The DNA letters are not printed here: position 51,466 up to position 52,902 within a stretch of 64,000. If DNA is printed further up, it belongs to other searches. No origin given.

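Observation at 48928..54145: Amino-sugar tailoring module: tandem-GNAT acetyltransferase, DegT aminotransferase fused to a GT-B-like domain, and a sulfotransferase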

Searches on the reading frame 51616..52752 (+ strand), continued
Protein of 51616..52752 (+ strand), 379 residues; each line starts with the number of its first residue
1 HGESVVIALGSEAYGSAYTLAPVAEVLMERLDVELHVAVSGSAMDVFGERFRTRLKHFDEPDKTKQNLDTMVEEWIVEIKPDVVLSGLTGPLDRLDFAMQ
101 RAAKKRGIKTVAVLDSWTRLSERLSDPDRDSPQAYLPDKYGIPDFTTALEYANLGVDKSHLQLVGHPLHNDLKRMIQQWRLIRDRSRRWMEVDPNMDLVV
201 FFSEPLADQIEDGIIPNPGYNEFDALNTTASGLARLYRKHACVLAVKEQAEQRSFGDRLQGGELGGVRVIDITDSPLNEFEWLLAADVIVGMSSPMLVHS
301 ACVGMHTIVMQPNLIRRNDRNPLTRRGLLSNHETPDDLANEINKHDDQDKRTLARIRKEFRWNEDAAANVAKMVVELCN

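Call 33: fold_search(model_id=the predicted structure, library=pdb)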
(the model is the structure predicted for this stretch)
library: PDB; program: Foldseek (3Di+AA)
matches with E <= 10: 1756; with E <= 0.001: 197
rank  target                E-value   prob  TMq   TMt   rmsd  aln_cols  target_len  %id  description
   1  1f6d_C                1.7e-15  1.00  0.68  0.70   5.5       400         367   14  THE STRUCTURE OF UDP-N-ACETYLGLUCOSAMINE 2-EPIMERASE FROM E. COLI. (released 2000-12-13)
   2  6vlc_B                3.4e-15  1.00  0.69  0.71   5.1       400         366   12  Crystal structure of UDP-GlcNAc 2-epimerase from Neisseria meningitidis bound to UDP-GlcNAc (released 2020-11-11)
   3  7vyy_A                4.1e-15  1.00  0.63  0.66   5.9       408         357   14  The crystal structure of Non-hydrolyzing UDPGlcNAc 2-epimerase (released 2022-11-16)
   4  1f6d_A                5.4e-15  1.00  0.70  0.71   5.2       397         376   13  THE STRUCTURE OF UDP-N-ACETYLGLUCOSAMINE 2-EPIMERASE FROM E. COLI. (released 2000-12-13)
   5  6vlc_D                9.7e-15  1.00  0.68  0.70   5.1       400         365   11  Crystal structure of UDP-GlcNAc 2-epimerase from Neisseria meningitidis bound to UDP-GlcNAc (released 2020-11-11)
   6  7vz6_A                1.0e-14  1.00  0.65  0.66   5.8       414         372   14  The crystal structure of Non-hydrolyzing UDPGlcNAc 2-epimerase in complex with UDP-glucose (released 2022-11-16)
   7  7vz6_F                1.2e-14  1.00  0.64  0.66   5.9       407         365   14  The crystal structure of Non-hydrolyzing UDPGlcNAc 2-epimerase in complex with UDP-glucose (released 2022-11-16)
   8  3dzc_A                1.4e-14  1.00  0.69  0.70   5.5       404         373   14  2.35 Angstrom resolution structure of WecB (VC0917), a UDP-N-acetylglucosamine 2-epimerase from Vibrio cholerae. (released 2008-08-12)
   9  7vz6_H                1.4e-14  1.00  0.66  0.67   5.7       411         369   14  The crystal structure of Non-hydrolyzing UDPGlcNAc 2-epimerase in complex with UDP-glucose (released 2022-11-16)
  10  7vz6_E                1.7e-14  1.00  0.66  0.68   5.8       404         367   16  The crystal structure of Non-hydrolyzing UDPGlcNAc 2-epimerase in complex with UDP-glucose (released 2022-11-16)
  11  3ot5_A                2.3e-14  1.00  0.67  0.69   5.6       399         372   13  2.2 Angstrom Resolution Crystal Structure of putative UDP-N-acetylglucosamine 2-epimerase from Listeria monocytogenes (released 2010-09-22)
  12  7vza_F                2.4e-14  1.00  0.65  0.68   5.8       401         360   15  The crystal structure of Non-hydrolyzing UDPGlcNAc 2-epimerase in complex with UDP (released 2022-11-16)
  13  6vlb_B                2.6e-14  1.00  0.70  0.71   5.2       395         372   12  Crystal structure of ligand-free UDP-GlcNAc 2-epimerase from Neisseria meningitidis (released 2020-11-11)
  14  1f6d_D                3.3e-14  1.00  0.69  0.70   5.4       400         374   14  THE STRUCTURE OF UDP-N-ACETYLGLUCOSAMINE 2-EPIMERASE FROM E. COLI. (released 2000-12-13)
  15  7vyy_B                3.9e-14  1.00  0.63  0.68   5.8       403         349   14  The crystal structure of Non-hydrolyzing UDPGlcNAc 2-epimerase (released 2022-11-16)
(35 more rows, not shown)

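Call 40: find_related_loci(query=A3, collection=genome_contigs, flank=8000)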
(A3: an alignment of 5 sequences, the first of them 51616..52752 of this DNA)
Query A3 (379 aa) in genome_contigs; peptide patterns used: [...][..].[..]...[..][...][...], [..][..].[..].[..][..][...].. (x = any residue, [..] = any of these).
46 stretches matched a pattern; 4 encode a relative of the query (tblastn E <= 1e-3); 4 distinct loci.
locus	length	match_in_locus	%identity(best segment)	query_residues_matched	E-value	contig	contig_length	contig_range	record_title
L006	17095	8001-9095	35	7-375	2e-50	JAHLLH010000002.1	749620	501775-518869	MAG: bacterium isolate MAG26 NODE_32_length_749620_cov_318.369174, whole genome shotgun sequence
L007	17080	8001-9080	32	7-377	1e-45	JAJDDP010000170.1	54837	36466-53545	MAG: Phycisphaerae bacterium isolate OFTM209 OFTM209_169, whole genome shotgun sequence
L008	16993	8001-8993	26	7-343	4e-18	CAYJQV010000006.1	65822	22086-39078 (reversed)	MAG TPA_asm: uncultured Planctomycetia bacterium isolate ERP125453_co1_223 genome assembly, contig: NODE_257_length_6582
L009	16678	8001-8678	26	98-327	1e-12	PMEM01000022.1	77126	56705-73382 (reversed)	MAG: Gemmatimonadetes bacterium isolate fen_1247 73.20120700_E1X.16_contig_148, whole genome shotgun sequence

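Call 51: search_protein_families(library=pfam, proteins=[P0120, P0128, L006:32-853:+, L006:1719-2504:+, L006:10602-11798:+, L007:43-1269:+, L007:3441-4820:+, L007:9188-10162:+, L007:2324-3424:+, L008:6862-7998:+], max_evalue=0.0001)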
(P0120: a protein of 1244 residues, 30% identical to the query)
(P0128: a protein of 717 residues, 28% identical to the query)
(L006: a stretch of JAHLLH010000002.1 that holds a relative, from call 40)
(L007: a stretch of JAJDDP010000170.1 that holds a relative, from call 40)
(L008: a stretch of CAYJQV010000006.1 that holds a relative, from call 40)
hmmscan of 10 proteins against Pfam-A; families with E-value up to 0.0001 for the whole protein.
P0120 (1244 aa): 2 families
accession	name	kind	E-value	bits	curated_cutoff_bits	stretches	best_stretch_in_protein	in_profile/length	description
PF02350.25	Epimerase_2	-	2.2e-12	47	30.6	0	20-201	143-319/347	UDP-N-acetylglucosamine 2-epimerase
PF04464.20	Glyphos_transf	-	4.6e-05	23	22.1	0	373-588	158-365/367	CDP-Glycerol:Poly(glycerophosphate) glycerophosphotransferase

P0128 (717 aa): 3 families
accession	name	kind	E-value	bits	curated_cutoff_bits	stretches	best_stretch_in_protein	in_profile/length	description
PF01408.29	GFO_IDH_MocA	-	1.4e-18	68.1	24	1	6-139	2-120/120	Oxidoreductase family, NAD-binding Rossmann fold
PF02350.25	Epimerase_2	-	1.9e-05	24.1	30.6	1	472-707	124-344/347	UDP-N-acetylglucosamine 2-epimerase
PF22725.1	GFO_IDH_MocA_C3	-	4.6e-05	23.8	27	0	176-250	49-124/124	GFO/IDH/MocA C-terminal domain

L006:32-853:+ (273 aa): 1 family
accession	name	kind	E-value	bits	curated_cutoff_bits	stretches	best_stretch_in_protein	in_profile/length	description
PF04101.22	Glyco_tran_28_C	-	1.7e-12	48.1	22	1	108-248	3-153/166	Glycosyltransferase family 28 C-terminal domain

L006:1719-2504:+ (261 aa): 1 family
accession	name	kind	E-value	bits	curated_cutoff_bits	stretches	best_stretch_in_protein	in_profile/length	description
PF08889.16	WbqC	-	1.3e-69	234.8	21.3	1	9-229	1-216/218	WbqC-like protein family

L006:10602-11798:+ (398 aa): 1 family
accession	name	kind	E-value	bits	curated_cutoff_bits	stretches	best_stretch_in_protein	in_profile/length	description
PF16261.11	DUF4915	-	8e-14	52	35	1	237-390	142-304/316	Domain of unknown function (DUF4915)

L007:43-1269:+ (408 aa): 3 families
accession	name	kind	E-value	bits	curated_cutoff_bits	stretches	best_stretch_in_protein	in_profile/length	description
PF13302.13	Acetyltransf_3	-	1e-13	52.6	25.4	1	238-367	4-137/138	Acetyltransferase (GNAT) domain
PF04101.22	Glyco_tran_28_C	-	3.9e-08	33.9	22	1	76-212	6-151/166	Glycosyltransferase family 28 C-terminal domain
PF00583.31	Acetyltransf_1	-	1.6e-07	32.1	20.7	1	270-367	16-116/116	Acetyltransferase (GNAT) family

L007:3441-4820:+ (459 aa): 6 families
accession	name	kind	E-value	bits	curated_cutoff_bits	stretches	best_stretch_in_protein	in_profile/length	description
PF16254.10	DUF4910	-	1.1e-65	221.3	26.6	1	33-375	3-247/247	Domain of unknown function (DUF4910)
PF09940.16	DUF2172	-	1.1e-26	93.5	27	1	81-172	1-92/92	Domain of unknown function (DUF2172)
PF04389.22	Peptidase_M28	-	4.7e-07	30.2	21.3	1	185-368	6-192/193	Peptidase family M28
PF16221.11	HTH_47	-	1.6e-06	28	27.1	1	402-447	31-76/78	winged helix-turn-helix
PF08100.18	Dimerisation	-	3.6e-05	23.9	25.6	1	407-451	30-74/93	O-methyltransferase dimerisation domain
PF09339.16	HTH_IclR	-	3.8e-05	23.8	22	0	406-448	7-49/52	IclR helix-turn-helix domain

L007:9188-10162:+ (324 aa): 2 families
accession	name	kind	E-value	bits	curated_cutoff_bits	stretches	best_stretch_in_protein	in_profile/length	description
PF08242.18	Methyltransf_12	-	3.4e-06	28.1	30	1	157-211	1-55/98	Methyltransferase domain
PF13649.12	Methyltransf_25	-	4.3e-05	24.6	27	1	156-212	1-58/97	Methyltransferase domain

L007:2324-3424:+ (366 aa): 2 families
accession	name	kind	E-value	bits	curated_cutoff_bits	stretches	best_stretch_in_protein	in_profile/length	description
PF13469.12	Sulfotransfer_3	-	2.1e-23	84.1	27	1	33-268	1-216/216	Sulfotransferase family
PF00685.33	Sulfotransfer_1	-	7.2e-10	39.1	22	1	32-266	2-183/255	Sulfotransferase domain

L008:6862-7998:+ (378 aa): 2 families
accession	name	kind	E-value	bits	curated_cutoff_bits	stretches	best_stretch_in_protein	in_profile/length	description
PF04055.27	Radical_SAM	-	5.3e-18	66.2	29.5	1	95-230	4-138/166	Radical SAM superfamily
PF13186.11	SPASM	-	1.7e-13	51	21.5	1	298-363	1-66/67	Iron-sulfur cluster-binding domain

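Call 52: search_protein_families(library=pfam, proteins=[L008:1520-2812:+, L008:2785-4185:+, L008:11440-13320:+, L009:579-1667:+, L009:2818-3519:+, L009:3526-5658:+, L009:10182-11036:+, L009:11123-12079:+, L009:12092-13084:+, L008:4240-5106:-], max_evalue=0.0001)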
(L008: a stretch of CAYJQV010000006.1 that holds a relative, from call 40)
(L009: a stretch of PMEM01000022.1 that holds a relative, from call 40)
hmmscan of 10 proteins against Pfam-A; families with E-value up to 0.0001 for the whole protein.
L008:1520-2812:+ (430 aa): 0 families

L008:2785-4185:+ (466 aa): 1 family
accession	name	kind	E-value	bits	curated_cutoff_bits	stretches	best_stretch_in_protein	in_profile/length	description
PF01425.27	Amidase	-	2.9e-76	257.7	27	1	27-435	1-445/445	Amidase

L008:11440-13320:+ (626 aa): 0 families

L009:579-1667:+ (362 aa): 9 families
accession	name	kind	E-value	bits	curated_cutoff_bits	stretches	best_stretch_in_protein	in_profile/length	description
PF02719.21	Polysacc_synt_2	-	6.6e-103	344.4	20.2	1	37-310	1-292/293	Polysaccharide biosynthesis protein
PF01370.27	Epimerase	-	1.1e-23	84.4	20.9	1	37-232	1-212/240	NAD dependent epimerase/dehydratase family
PF01073.25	3Beta_HSD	-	4.6e-17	62.4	22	1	38-161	1-122/280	3-beta hydroxysteroid dehydrogenase/isomerase family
PF16363.11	GDP_Man_Dehyd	-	5.1e-12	46.3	27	1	38-156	1-130/332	GDP-mannose 4,6 dehydratase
PF04321.23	RmlD_sub_bind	-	1.6e-09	37.7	27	1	36-209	2-162/287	RmlD substrate binding domain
PF13460.12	NAD_binding_10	-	4.8e-09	36.8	27.2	1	41-160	1-103/184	NAD(P)H-binding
PF00106.31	adh_short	-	2.9e-06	27.4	26.6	1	35-197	1-181/195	short chain dehydrogenase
PF07993.18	NAD_binding_4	-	4.8e-05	23.1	20.1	0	39-161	1-142/258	Male sterility protein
PF05368.20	NmrA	-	4.9e-05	23.5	27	1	34-150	2-102/298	NmrA-like family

L009:2818-3519:+ (233 aa): 2 families
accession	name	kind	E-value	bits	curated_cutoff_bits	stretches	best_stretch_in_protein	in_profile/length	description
PF02348.25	CTP_transf_3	-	3.3e-29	102.7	22.6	1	3-127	1-118/217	Cytidylyltransferase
PF12804.13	NTP_transf_3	-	2.4e-05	25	27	1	5-132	2-120/160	MobA-like NTP transferase domain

L009:3526-5658:+ (710 aa): 2 families
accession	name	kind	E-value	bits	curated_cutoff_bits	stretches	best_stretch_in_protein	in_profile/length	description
PF00551.24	Formyl_trans_N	-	4.9e-09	36.6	26.1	1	540-632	81-174/181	Formyl transferase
PF04101.22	Glyco_tran_28_C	-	2.8e-05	24.7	22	1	195-322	2-133/166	Glycosyltransferase family 28 C-terminal domain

L009:10182-11036:+ (284 aa): 0 families

L009:11123-12079:+ (318 aa): 0 families

L009:12092-13084:+ (330 aa): 0 families

L008:4240-5106:- (288 aa): 0 families

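Call 57: search_solved_structures(query=L009:6718-7743:+, max_evalue=0.00001)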
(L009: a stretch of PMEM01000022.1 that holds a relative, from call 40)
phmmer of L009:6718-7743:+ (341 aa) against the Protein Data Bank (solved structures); distinct sequences matched with E-value up to 0.00001: 28.
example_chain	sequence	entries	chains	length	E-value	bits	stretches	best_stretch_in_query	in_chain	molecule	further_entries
3q2k_A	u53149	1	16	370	1.2e-12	51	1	16-176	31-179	oxidoreductase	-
4h3v_A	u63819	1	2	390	4.9e-12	49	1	21-183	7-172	Oxidoreductase domain protein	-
3i23_A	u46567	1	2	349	6.6e-11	45.3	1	30-176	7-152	Oxidoreductase, Gfo/Idh/MocA family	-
3fd8_A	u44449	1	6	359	6.7e-11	45.3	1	30-176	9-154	Oxidoreductase, Gfo/Idh/MocA family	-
6a3f_A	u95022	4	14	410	1.8e-10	43.9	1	4-182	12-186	Putative dehydrogenase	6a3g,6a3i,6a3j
3hnp_A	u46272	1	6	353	3.5e-10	42.9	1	59-177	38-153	Oxidoreductase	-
3e82_A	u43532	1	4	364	5.9e-10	42.2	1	89-178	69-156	Putative oxidoreductase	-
3q2i_A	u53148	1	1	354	7.2e-10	41.9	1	15-153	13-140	dehydrogenase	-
7xr9_A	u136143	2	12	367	8.6e-10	41.6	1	18-171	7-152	DgpA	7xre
4hkt_A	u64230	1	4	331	1.6e-09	40.7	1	34-327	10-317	Inositol 2-dehydrogenase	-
3fhl_A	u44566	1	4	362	6.2e-09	38.8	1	32-171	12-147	Putative oxidoreductase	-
7bvj_A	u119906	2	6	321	8.7e-09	38.3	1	41-155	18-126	Oxidoreductase, NAD-binding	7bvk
5uhw_A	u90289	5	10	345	1.6e-08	37.4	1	53-326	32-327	Oxidoreductase protein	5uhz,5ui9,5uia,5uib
3ec7_A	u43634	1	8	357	1.9e-08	37.2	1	48-179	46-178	Putative Dehydrogenase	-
3moi_A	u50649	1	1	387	3.6e-08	36.3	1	49-173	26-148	Probable dehydrogenase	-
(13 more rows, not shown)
